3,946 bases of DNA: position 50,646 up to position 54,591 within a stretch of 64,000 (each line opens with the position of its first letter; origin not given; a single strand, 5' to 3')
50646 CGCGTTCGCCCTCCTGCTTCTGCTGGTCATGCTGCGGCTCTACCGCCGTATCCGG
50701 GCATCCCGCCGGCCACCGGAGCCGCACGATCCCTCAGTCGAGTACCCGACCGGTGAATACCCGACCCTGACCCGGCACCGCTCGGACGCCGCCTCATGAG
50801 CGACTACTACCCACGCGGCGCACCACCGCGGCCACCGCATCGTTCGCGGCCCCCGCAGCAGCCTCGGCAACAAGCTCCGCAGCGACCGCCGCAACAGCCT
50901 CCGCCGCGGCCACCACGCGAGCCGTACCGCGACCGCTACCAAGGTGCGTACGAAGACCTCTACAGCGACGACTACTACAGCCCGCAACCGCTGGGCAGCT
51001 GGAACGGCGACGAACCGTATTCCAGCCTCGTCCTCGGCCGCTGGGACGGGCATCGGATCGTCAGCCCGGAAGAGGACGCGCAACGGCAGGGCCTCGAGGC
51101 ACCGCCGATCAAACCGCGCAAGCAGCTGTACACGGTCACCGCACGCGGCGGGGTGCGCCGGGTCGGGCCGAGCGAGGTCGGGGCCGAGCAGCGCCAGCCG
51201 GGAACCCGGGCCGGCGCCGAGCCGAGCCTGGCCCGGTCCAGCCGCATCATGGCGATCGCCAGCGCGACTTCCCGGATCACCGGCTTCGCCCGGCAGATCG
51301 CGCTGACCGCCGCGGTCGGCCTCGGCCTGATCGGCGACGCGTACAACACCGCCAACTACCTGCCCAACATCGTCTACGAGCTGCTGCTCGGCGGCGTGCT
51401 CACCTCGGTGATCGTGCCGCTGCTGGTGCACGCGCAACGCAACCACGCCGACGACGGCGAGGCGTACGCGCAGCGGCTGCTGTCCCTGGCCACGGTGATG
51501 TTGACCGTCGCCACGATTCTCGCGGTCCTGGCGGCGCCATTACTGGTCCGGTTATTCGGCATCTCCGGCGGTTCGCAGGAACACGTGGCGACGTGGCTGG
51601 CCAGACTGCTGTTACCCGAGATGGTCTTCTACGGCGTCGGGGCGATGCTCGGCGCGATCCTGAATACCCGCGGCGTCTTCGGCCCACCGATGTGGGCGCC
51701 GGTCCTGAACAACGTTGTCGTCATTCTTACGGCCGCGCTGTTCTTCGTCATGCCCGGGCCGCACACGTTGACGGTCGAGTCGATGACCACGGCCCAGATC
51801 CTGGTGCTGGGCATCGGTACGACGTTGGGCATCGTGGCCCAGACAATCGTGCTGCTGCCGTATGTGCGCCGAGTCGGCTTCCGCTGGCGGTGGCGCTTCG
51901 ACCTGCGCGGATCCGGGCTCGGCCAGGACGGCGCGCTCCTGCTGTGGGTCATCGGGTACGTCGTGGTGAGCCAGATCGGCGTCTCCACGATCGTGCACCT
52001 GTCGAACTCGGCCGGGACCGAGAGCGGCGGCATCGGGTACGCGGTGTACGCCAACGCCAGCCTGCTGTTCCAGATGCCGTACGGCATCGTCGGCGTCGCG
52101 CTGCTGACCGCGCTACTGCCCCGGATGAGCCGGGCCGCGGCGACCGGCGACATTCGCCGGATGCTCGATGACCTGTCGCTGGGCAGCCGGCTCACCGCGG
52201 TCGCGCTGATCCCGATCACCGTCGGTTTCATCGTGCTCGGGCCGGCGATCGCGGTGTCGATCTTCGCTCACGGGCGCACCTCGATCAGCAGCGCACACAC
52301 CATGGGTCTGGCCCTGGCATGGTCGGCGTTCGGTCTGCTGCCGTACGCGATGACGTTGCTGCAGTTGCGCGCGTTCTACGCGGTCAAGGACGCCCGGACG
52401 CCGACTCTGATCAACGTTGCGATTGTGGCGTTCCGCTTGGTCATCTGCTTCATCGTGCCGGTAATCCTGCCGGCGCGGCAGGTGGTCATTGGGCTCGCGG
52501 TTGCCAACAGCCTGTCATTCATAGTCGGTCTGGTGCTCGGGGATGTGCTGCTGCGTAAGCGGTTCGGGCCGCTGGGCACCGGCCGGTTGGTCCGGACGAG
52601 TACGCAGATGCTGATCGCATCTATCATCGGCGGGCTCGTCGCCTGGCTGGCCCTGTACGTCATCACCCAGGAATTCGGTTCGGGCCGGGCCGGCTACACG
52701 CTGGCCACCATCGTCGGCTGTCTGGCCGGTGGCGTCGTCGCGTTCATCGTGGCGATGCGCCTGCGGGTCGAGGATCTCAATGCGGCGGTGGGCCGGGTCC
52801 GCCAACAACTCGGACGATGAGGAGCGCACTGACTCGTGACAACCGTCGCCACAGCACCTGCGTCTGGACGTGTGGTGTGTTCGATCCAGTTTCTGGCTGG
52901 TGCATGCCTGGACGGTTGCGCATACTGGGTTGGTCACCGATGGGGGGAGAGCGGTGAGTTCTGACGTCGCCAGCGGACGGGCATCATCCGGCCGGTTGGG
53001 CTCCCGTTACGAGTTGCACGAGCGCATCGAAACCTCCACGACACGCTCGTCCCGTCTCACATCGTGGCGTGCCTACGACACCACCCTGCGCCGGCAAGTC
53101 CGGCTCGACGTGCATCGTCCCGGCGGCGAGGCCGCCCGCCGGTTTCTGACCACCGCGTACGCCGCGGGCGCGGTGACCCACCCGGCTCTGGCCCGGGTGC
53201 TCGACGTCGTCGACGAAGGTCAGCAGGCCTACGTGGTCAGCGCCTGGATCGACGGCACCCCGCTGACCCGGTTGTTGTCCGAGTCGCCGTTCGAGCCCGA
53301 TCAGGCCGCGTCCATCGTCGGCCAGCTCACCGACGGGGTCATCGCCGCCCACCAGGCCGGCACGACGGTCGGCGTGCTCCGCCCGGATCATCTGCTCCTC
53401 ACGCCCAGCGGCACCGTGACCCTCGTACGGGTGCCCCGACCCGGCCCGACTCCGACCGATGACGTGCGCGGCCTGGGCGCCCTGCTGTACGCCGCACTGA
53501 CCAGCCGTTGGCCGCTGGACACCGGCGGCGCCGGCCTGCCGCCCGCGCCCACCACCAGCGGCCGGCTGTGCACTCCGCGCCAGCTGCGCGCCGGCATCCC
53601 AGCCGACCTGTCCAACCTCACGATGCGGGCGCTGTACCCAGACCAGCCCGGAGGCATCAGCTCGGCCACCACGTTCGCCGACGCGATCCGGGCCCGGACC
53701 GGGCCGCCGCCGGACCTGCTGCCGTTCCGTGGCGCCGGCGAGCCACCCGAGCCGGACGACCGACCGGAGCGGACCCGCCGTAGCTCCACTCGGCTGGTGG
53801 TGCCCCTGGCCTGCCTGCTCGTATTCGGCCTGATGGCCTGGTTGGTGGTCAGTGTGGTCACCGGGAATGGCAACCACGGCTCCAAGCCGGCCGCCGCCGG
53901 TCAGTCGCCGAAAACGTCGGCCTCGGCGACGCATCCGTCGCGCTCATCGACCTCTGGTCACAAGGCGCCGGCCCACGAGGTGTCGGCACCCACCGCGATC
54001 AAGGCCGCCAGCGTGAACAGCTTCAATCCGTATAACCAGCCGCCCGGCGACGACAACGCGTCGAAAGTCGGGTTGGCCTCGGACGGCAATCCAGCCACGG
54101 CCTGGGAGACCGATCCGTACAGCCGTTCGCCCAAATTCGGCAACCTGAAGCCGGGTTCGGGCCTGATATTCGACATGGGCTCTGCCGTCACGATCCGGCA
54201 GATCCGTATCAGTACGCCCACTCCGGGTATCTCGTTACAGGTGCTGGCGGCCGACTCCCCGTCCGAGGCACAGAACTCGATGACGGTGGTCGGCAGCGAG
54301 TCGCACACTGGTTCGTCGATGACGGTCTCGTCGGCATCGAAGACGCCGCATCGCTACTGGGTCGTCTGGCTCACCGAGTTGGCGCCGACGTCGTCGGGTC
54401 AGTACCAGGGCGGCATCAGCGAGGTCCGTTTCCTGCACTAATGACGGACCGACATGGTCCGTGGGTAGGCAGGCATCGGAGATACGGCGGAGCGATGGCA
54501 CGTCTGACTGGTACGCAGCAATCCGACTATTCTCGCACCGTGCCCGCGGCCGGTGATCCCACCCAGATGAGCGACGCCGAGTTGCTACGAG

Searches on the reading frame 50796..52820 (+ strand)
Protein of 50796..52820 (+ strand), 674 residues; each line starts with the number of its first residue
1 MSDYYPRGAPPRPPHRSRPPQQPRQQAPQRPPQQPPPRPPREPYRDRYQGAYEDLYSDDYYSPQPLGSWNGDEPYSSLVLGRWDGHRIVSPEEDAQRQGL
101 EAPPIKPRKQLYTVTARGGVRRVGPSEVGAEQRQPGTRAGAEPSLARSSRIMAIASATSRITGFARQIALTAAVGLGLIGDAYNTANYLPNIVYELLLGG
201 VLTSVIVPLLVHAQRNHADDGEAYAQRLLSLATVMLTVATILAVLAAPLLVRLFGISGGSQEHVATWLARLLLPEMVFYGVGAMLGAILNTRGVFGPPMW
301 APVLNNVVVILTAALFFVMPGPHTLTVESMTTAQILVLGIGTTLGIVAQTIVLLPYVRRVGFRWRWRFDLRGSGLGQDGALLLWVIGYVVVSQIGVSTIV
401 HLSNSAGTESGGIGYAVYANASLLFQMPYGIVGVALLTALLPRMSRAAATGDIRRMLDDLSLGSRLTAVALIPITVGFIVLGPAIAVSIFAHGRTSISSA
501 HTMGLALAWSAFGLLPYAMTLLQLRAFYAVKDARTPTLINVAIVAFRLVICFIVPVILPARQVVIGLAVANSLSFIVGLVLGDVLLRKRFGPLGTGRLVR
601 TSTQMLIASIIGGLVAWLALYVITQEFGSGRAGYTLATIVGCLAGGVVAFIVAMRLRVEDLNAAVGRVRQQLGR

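Call 95: search_protein_families(library=pfam, proteins=[window:50796-52820:+], max_evalue=0.001)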
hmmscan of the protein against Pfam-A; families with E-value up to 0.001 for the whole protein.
window:50796-52820:+ (674 aa): 1 family
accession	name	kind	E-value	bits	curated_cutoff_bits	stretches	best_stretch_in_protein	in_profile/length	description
PF03023.19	MurJ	-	2.7e-91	306.9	27.4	1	172-629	3-442/451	Lipid II flippase MurJ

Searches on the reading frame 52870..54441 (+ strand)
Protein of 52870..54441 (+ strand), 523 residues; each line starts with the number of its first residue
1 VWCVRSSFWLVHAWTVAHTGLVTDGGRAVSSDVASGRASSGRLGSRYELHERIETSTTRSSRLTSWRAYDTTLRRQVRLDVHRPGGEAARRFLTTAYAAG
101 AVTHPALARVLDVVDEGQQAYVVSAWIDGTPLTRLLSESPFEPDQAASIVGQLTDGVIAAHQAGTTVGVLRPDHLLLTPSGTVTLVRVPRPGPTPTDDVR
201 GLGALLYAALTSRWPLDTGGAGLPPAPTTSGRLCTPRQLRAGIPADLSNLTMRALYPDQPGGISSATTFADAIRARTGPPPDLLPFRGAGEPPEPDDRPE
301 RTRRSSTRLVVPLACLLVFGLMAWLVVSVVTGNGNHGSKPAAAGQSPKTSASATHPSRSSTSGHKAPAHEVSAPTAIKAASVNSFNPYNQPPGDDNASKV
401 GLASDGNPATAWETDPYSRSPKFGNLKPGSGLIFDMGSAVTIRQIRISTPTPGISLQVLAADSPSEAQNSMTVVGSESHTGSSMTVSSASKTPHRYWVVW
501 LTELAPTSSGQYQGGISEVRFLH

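Call 95: search_protein_families(library=pfam, proteins=[window:52870-54441:+], max_evalue=0.001)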
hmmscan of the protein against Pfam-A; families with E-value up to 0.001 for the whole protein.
window:52870-54441:+ (523 aa): 1 family
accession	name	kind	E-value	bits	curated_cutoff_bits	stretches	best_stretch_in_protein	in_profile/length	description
PF00069.31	Pkinase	-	0.00052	19.9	31.7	1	101-178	54-132/263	Protein kinase domain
